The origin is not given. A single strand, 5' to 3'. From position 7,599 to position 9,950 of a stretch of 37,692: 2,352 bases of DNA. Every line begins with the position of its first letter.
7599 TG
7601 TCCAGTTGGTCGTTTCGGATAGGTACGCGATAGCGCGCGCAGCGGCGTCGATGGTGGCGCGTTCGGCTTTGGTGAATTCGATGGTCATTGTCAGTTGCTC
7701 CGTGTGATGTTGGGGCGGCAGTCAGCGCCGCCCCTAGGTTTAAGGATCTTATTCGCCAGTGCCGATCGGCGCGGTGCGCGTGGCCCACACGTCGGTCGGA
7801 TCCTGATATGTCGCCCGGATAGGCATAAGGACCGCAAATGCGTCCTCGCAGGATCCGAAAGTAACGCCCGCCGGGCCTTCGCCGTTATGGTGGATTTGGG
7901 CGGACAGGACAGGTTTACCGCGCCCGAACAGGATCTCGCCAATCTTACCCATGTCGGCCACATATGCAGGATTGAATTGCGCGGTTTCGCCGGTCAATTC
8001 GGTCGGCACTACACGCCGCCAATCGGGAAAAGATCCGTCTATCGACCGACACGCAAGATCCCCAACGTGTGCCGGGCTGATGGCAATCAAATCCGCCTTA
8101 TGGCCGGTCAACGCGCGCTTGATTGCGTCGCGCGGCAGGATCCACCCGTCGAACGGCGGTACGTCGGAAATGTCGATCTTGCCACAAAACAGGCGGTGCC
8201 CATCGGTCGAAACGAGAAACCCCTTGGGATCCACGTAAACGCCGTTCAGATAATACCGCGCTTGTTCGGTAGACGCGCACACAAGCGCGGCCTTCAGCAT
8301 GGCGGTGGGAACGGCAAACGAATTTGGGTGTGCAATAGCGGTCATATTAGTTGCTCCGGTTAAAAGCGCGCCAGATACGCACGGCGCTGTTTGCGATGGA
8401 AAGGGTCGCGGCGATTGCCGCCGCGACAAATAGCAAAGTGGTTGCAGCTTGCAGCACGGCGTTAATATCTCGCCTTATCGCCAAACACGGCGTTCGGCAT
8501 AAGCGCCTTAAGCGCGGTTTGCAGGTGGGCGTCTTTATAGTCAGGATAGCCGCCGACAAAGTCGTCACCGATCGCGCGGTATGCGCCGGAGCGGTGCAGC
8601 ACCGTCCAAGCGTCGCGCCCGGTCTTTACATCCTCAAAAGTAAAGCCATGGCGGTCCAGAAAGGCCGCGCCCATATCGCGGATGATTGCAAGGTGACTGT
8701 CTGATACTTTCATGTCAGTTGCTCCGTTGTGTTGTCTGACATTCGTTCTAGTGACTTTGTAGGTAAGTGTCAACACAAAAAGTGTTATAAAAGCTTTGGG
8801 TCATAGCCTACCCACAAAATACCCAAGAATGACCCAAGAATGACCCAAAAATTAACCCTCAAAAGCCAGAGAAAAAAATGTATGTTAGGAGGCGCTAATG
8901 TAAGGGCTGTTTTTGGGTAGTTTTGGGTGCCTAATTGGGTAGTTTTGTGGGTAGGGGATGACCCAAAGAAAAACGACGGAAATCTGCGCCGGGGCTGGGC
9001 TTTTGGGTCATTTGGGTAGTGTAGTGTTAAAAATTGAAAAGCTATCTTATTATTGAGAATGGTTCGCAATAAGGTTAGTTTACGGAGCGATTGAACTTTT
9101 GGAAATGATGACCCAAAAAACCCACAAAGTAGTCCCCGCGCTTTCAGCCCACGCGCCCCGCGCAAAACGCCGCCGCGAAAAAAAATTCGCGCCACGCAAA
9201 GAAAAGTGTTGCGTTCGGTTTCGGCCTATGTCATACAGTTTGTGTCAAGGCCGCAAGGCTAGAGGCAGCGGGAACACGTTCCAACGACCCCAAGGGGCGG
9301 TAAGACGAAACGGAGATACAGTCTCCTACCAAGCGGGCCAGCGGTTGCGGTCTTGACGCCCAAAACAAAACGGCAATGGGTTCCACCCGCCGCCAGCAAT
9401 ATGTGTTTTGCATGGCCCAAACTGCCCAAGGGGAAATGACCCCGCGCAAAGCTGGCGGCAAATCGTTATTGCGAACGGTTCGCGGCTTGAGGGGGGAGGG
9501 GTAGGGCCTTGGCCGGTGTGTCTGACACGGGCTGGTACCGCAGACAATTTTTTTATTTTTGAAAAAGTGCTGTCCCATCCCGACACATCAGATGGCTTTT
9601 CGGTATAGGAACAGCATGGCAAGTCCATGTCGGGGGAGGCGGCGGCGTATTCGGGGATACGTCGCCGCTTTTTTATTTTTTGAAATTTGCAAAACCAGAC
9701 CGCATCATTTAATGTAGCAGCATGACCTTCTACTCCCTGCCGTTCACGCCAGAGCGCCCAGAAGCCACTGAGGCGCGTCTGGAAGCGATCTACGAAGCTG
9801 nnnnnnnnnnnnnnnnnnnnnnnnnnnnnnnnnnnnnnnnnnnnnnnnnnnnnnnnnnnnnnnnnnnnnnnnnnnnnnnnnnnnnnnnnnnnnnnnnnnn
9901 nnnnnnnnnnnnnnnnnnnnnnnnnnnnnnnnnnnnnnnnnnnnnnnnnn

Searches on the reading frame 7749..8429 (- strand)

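Call 11: search_protein_families(library=pfam, proteins=[window:7749-8429:-], max_evalue=0.01)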
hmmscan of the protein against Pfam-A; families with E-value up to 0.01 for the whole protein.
window:7749-8429:- (226 aa): 1 family
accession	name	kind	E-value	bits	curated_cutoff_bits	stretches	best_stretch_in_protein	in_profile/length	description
PF02767.21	DNA_pol3_beta_2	-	2.3e-05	25.1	27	1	47-136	13-116/116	DNA polymerase III beta subunit, central domain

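Call 12: search_protein_families(library=phrogs, proteins=[window:7749-8429:-], max_evalue=0.001)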
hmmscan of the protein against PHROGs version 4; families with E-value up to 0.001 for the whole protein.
window:7749-8429:- (226 aa): 2 families
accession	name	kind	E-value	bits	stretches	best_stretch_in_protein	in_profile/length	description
phrog_3007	-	DNA, RNA and nucleotide metabolism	1.5e-33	117.2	1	39-207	4-187/190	RusA-like Holliday junction resolvase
phrog_947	-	DNA, RNA and nucleotide metabolism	1.5e-15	58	1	42-159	132-263/368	DNA polymerase processivity factor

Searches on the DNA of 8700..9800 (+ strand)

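Call 4: search_rna_families(source=window, start=8700, end=9800, threshold=evalue, max_evalue=10, show_alignments=3)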
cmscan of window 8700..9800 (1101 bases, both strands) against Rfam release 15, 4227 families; matches with E-value up to 10: 2.
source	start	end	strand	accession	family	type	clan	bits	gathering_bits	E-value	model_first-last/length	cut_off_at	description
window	8795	8967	+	RF04209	MIR7533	Gene; miRNA;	-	28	230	0.0024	1-249/249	no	MIR7533 microRNA precursor family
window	9577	9674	+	RF02235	asX1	Gene; sRNA;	-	19.9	70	2.4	1-115/115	no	Xanthomonadaceae sRNA asX1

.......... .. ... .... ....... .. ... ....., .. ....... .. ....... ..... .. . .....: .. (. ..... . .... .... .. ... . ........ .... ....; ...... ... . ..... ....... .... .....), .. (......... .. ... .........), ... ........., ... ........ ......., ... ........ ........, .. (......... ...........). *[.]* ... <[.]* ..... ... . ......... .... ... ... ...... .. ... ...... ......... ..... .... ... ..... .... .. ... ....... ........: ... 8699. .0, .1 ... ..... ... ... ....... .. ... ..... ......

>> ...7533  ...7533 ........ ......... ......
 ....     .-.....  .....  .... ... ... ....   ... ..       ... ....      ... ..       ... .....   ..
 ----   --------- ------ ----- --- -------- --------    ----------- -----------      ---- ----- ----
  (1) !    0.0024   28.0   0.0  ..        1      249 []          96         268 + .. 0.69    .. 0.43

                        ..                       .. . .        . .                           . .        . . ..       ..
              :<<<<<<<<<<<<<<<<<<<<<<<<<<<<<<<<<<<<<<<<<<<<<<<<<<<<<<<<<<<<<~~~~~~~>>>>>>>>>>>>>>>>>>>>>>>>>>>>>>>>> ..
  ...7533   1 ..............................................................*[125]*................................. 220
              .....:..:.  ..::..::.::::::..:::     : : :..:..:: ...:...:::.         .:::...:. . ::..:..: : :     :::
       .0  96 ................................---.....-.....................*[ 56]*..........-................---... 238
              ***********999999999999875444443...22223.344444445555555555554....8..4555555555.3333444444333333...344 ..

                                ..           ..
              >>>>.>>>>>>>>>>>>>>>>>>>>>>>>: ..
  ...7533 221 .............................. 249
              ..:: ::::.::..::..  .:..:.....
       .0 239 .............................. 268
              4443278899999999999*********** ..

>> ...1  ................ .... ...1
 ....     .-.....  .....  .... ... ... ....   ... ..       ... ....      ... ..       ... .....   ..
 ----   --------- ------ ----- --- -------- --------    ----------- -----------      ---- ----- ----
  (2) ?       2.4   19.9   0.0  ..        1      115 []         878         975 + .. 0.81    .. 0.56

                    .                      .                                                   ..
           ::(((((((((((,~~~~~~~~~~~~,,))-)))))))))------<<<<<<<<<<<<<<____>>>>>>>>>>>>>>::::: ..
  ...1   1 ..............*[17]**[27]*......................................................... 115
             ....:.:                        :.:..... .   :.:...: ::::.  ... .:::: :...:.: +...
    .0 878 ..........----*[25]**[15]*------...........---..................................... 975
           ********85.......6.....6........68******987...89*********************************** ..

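Call 8: search_dna_similar(query=window:8700-9760:+, collection=phages, mode=distant, max_rows=30)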
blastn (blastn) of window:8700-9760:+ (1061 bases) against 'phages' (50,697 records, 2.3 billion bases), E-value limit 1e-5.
No match.

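Call 53: build_rna_model(alignment_id=A1)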
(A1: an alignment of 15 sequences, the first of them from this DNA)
Model R1 built from alignment A1 (15 sequences, 131 columns); structure: RNAalifold consensus.
model positions 126; base pairs 18; branch points 1; effective number of sequences 1.53; information 0.591 bits per position. Calibrated on 0.2 Mb of random sequence (short: E-values are rough).
structure used (alignment columns):
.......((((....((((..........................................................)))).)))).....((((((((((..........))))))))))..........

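Call 55: search_with_rna_model(model_id=R1, sources=[L159, L160, L161, L162, L163, L164, L165, L166, L167, L168, L169, L170, L171, L172, L173, L174, L175, L176, L177, L178, L179, L180, L181, L182, L183, L184, L185, L186, L187, L188, L189, L190, L191, L192, L193, L194, L195, L196, L197, L198, L199, L200, L201, L202, L203, L204, L205, L206, L207, L208, L209, L210, L211, L212, L213, L214, L215, L216, L217, L218, L219, L220, L221, L222, L223, L224, L225, L226, L227, L228, L229, L230, L231, L232, L233, L234, L235, L236, L237, L238, L239, L240, L241, L242, L243, L244, L245, L246, L247, L248, L249, L250, L251, L252, L253, L254, L255, L256, L257, L258], max_evalue=1)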
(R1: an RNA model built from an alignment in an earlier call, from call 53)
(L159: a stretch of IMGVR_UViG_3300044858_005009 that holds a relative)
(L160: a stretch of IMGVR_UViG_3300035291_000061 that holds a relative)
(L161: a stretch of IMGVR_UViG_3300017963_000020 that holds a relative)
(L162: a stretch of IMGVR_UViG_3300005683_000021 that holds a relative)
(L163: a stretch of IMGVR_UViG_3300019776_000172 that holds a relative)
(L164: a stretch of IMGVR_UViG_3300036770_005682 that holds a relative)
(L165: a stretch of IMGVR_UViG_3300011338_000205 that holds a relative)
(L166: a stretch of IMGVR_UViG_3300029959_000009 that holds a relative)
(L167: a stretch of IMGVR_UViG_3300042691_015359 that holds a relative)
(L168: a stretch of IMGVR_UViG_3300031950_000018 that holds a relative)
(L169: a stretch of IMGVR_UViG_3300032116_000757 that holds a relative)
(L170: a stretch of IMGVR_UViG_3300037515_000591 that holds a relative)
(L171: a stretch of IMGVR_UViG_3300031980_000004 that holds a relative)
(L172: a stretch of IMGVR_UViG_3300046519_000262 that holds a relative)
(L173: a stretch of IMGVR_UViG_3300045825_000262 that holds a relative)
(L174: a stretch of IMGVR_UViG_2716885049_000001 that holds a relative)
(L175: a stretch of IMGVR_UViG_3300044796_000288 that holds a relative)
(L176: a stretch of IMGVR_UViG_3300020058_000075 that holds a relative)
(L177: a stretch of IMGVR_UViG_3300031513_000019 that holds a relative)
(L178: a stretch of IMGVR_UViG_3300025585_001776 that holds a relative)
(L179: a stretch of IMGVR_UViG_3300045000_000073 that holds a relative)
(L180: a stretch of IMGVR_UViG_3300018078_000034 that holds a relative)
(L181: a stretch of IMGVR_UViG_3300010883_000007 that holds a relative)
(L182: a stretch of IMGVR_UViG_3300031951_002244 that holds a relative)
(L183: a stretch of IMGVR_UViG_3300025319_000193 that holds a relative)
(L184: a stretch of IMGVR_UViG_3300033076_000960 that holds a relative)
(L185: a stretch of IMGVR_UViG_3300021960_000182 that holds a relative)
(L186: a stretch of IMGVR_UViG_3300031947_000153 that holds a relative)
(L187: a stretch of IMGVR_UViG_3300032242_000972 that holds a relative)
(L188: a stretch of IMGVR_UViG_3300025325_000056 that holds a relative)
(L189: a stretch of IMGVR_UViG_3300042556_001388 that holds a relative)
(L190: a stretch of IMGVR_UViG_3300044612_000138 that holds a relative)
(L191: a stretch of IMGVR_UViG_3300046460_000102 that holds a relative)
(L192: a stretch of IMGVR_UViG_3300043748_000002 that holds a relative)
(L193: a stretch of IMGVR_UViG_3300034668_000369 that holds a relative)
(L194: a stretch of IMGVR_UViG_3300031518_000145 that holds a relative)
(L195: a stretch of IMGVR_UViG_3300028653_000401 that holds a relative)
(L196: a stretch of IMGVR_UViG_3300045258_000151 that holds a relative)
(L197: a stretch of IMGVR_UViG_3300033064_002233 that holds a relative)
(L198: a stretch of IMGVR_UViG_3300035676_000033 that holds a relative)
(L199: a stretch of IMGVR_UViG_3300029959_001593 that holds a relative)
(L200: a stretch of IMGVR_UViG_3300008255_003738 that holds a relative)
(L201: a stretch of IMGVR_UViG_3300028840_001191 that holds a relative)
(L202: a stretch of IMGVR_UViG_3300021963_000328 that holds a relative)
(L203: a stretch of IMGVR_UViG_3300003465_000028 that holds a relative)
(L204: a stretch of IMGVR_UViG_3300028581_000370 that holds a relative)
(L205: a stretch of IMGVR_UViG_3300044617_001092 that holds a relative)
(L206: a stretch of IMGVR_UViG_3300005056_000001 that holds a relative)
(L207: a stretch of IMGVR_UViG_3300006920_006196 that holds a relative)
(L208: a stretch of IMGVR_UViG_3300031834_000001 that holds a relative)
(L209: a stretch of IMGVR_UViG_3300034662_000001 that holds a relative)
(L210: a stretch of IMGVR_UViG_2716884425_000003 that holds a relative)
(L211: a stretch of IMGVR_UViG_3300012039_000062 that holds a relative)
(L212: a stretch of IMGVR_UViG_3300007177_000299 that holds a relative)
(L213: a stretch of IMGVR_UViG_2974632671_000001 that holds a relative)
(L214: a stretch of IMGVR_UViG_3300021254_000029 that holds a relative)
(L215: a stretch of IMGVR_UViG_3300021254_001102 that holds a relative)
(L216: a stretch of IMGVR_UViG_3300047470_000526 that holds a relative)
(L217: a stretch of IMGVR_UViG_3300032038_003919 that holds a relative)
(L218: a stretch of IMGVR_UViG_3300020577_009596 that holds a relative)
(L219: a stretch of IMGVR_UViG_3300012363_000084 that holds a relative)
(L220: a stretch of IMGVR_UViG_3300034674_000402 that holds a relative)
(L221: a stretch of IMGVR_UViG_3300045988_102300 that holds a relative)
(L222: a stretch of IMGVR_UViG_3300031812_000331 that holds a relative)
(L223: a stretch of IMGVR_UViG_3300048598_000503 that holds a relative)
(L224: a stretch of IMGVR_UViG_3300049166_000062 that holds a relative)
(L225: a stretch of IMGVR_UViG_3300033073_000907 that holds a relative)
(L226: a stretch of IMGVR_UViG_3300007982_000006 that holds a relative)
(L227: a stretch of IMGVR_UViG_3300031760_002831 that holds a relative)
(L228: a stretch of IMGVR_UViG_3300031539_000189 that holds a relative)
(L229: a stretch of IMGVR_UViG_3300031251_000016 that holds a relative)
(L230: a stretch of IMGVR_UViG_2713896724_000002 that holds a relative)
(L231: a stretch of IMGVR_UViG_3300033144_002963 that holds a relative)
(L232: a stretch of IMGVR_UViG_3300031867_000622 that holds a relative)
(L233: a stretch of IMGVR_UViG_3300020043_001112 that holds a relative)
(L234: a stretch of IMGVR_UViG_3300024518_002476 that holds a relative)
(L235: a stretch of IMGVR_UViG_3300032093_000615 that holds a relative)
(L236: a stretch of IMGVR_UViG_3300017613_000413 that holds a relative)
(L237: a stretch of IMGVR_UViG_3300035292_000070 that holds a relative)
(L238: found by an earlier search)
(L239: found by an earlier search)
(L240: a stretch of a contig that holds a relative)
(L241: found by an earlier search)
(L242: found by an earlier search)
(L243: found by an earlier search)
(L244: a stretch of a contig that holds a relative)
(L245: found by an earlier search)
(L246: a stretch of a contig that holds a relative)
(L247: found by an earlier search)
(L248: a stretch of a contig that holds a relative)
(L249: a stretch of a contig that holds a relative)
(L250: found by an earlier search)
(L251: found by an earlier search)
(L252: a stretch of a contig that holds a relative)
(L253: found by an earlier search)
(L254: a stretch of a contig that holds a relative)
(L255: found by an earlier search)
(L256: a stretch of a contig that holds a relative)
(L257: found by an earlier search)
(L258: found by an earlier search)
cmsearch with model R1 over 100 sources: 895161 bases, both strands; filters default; matches with E-value up to 1: 39.
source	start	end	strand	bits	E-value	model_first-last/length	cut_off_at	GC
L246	392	518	+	145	1.8e-40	1-126/126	no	0.62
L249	7804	7925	-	135.3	1.5e-37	1-126/126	no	0.57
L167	9287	9410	+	134.6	2.3e-37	1-126/126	no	0.66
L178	1697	1819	-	134.1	3.3e-37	1-126/126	no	0.59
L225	9934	10061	-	133.8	4.1e-37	1-126/126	no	0.62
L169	2212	2340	-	133.5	4.7e-37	1-126/126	no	0.64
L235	2181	2309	-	133.5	4.7e-37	1-126/126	no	0.64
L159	5239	5366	+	133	6.9e-37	1-126/126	no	0.63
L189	1911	2038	+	133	6.9e-37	1-126/126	no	0.63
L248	8414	8541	-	131.6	1.8e-36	1-126/126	no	0.57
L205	9989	10111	+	130.7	3.4e-36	1-126/126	no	0.65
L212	6763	6884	-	130.4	4e-36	1-126/126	no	0.56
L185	3917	4027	+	110.8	2.9e-30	1-126/126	no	0.54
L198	2191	2291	+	94.6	1.9e-25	1-126/126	no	0.59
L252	4271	4371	+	94.6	1.9e-25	1-126/126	no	0.59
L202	13570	13670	-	94.2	2.6e-25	1-126/126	no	0.59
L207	2257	2387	+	48.5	1.1e-11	1-126/126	no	0.66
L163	2425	2554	-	47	3.1e-11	1-126/126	no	0.54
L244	6459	6589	-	46.6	4.1e-11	1-126/126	no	0.51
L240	3882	4009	+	44.4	1.8e-10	1-126/126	no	0.51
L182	6324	6451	+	43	4.8e-10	1-126/126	no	0.52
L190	12802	12929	-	43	4.8e-10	1-126/126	no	0.52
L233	7001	7128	+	43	4.8e-10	1-126/126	no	0.52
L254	3827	3954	+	43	4.8e-10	1-126/126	no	0.52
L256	2005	2132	+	43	4.8e-10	1-126/126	no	0.52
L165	2497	2624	+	41.2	1.7e-09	1-126/126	no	0.48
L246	470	538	-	20.6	0.0022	1-126/126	no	0.68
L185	3989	4018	-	17.4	0.021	88-116/126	no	0.77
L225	9921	9981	+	16.7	0.034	1-126/126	no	0.66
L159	5319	5398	-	16.5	0.038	1-126/126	no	0.64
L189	1991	2070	-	16.5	0.038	1-126/126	no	0.64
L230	1347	1452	-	16.1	0.048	1-126/126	no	0.65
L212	6772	6798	+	15.8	0.062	89-115/126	no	0.7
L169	2195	2259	+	14.1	0.2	1-126/126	no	0.71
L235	2164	2228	+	14.1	0.2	1-126/126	no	0.71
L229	5881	5963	-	13.7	0.26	1-126/126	no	0.7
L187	626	744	-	13.3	0.35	1-126/126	no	0.6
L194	6590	6720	-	12.7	0.52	1-126/126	no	0.69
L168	5140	5241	+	11.9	0.86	1-126/126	no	0.73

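Call 56: search_with_rna_model(model_id=R1, sources=[window, L246, L249, L167, L178, L225, L169, L159, L248, L205, L212, L185, L198, L202, L207, L163, L244, L240, L182, L165, L268, L304, L305, L312, L372, L347, L308, L360, L303, L358, L307, L375, L029, L259, L260, L261, L262, L263, L264, L265, L266, L267, L269, L270, L271, L272, L273, L274, L275], max_evalue=0.00001, make_alignment=true)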
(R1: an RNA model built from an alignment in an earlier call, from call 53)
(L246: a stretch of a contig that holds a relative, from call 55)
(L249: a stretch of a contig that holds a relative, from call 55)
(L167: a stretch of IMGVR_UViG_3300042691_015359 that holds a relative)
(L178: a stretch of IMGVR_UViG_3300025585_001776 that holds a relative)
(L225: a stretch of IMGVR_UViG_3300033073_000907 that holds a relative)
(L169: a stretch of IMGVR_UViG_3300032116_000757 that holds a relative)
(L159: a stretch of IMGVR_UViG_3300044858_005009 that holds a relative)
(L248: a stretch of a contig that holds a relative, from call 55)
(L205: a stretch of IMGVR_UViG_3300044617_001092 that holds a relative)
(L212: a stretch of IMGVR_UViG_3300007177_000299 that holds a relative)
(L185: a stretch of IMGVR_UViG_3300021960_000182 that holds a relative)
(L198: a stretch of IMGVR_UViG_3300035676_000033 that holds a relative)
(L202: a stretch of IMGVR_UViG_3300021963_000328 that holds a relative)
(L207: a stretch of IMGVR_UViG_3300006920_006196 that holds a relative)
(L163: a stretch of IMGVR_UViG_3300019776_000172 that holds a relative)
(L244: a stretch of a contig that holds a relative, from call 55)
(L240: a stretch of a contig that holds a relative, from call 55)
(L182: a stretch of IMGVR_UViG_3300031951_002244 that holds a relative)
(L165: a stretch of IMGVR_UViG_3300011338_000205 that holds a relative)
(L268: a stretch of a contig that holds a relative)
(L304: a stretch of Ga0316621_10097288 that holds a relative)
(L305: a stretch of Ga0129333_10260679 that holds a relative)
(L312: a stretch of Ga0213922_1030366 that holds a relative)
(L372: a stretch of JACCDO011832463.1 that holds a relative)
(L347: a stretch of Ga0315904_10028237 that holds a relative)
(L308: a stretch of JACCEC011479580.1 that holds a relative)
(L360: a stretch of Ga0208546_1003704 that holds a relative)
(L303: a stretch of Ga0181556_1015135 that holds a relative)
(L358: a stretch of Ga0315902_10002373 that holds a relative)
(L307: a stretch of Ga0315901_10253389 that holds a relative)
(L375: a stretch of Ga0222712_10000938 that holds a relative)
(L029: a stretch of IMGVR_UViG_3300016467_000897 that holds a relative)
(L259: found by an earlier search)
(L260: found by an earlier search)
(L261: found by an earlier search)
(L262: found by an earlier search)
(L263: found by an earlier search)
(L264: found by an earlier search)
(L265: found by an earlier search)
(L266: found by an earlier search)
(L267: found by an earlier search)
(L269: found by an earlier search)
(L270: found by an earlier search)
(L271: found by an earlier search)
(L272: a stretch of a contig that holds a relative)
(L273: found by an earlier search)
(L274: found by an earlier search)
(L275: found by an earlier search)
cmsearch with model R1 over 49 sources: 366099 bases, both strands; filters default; matches with E-value up to 0.00001: 34.
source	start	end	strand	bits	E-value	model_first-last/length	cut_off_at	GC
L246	392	518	+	145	7.4e-41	1-126/126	no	0.62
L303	392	518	+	145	7.4e-41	1-126/126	no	0.62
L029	2754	2880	+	143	3e-40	1-126/126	no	0.62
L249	7804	7925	-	135.3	5.9e-38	1-126/126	no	0.57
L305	493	620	+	135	7e-38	1-126/126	no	0.62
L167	9287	9410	+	134.6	9.3e-38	1-126/126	no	0.66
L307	493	616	+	134.6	9.3e-38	1-126/126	no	0.66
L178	1697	1819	-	134.1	1.3e-37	1-126/126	no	0.59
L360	1334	1456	+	134.1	1.3e-37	1-126/126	no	0.59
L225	9934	10061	-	133.8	1.7e-37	1-126/126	no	0.62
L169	2212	2340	-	133.5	1.9e-37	1-126/126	no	0.64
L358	1342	1470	+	133.5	1.9e-37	1-126/126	no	0.64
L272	2361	2489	-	133.5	1.9e-37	1-126/126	no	0.64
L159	5239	5366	+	133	2.8e-37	1-126/126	no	0.63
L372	151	278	+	132.3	4.6e-37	1-126/126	no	0.63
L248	8414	8541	-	131.6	7.2e-37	1-126/126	no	0.57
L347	1342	1470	+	130.9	1.2e-36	1-126/126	no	0.66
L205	9989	10111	+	130.7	1.4e-36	1-126/126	no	0.65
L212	6763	6884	-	130.4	1.6e-36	1-126/126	no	0.56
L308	1342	1469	+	128.6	5.7e-36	1-126/126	no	0.57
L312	180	307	+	128.1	8.3e-36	1-126/126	no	0.59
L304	640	764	+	120.4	1.7e-33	1-126/126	no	0.59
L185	3917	4027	+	110.8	1.2e-30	1-126/126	no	0.54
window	9566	9677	+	107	1.6e-29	1-126/126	no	0.55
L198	2191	2291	+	94.6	7.8e-26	1-126/126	no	0.59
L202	13570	13670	-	94.2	1.1e-25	1-126/126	no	0.59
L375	1070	1170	+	94.2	1.1e-25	1-126/126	no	0.59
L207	2257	2387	+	48.5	4.5e-12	1-126/126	no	0.66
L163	2425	2554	-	47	1.3e-11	1-126/126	no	0.54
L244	6459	6589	-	46.6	1.7e-11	1-126/126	no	0.51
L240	3882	4009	+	44.4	7.3e-11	1-126/126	no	0.51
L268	1388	1515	-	43.7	1.2e-10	1-126/126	no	0.52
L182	6324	6451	+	43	2e-10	1-126/126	no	0.52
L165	2497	2624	+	41.2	6.8e-10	1-126/126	no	0.48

Alignment A2: 34 matches aligned to the model, 204 columns, each read 5' to 3' on its own strand. Consensus structure (alignment columns), stored with it:
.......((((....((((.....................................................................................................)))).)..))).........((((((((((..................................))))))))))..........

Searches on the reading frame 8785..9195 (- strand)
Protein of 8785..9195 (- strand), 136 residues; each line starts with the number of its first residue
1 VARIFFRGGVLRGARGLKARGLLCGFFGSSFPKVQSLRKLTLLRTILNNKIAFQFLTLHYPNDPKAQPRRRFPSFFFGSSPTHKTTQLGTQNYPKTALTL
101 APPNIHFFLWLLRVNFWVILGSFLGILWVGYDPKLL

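Call 64: search_protein_families(library=pfam, proteins=[window:8785-9195:-], max_evalue=0.1)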
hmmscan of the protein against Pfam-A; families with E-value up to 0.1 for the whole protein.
window:8785-9195:- (136 aa): 0 families

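Call 65: search_protein_families(library=phrogs, proteins=[window:8785-9195:-], max_evalue=0.1)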
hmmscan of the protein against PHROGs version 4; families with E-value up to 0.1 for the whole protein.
window:8785-9195:- (136 aa): 0 families

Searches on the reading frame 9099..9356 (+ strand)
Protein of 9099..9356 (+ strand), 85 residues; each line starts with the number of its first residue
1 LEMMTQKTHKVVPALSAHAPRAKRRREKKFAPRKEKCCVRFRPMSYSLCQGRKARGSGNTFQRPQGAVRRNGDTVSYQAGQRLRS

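Call 64: search_protein_families(library=pfam, proteins=[window:9099-9356:+], max_evalue=0.1)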
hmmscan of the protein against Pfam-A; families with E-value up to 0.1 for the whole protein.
window:9099-9356:+ (85 aa): 0 families

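Call 65: search_protein_families(library=phrogs, proteins=[window:9099-9356:+], max_evalue=0.1)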
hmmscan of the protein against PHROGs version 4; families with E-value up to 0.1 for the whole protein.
window:9099-9356:+ (85 aa): 0 families
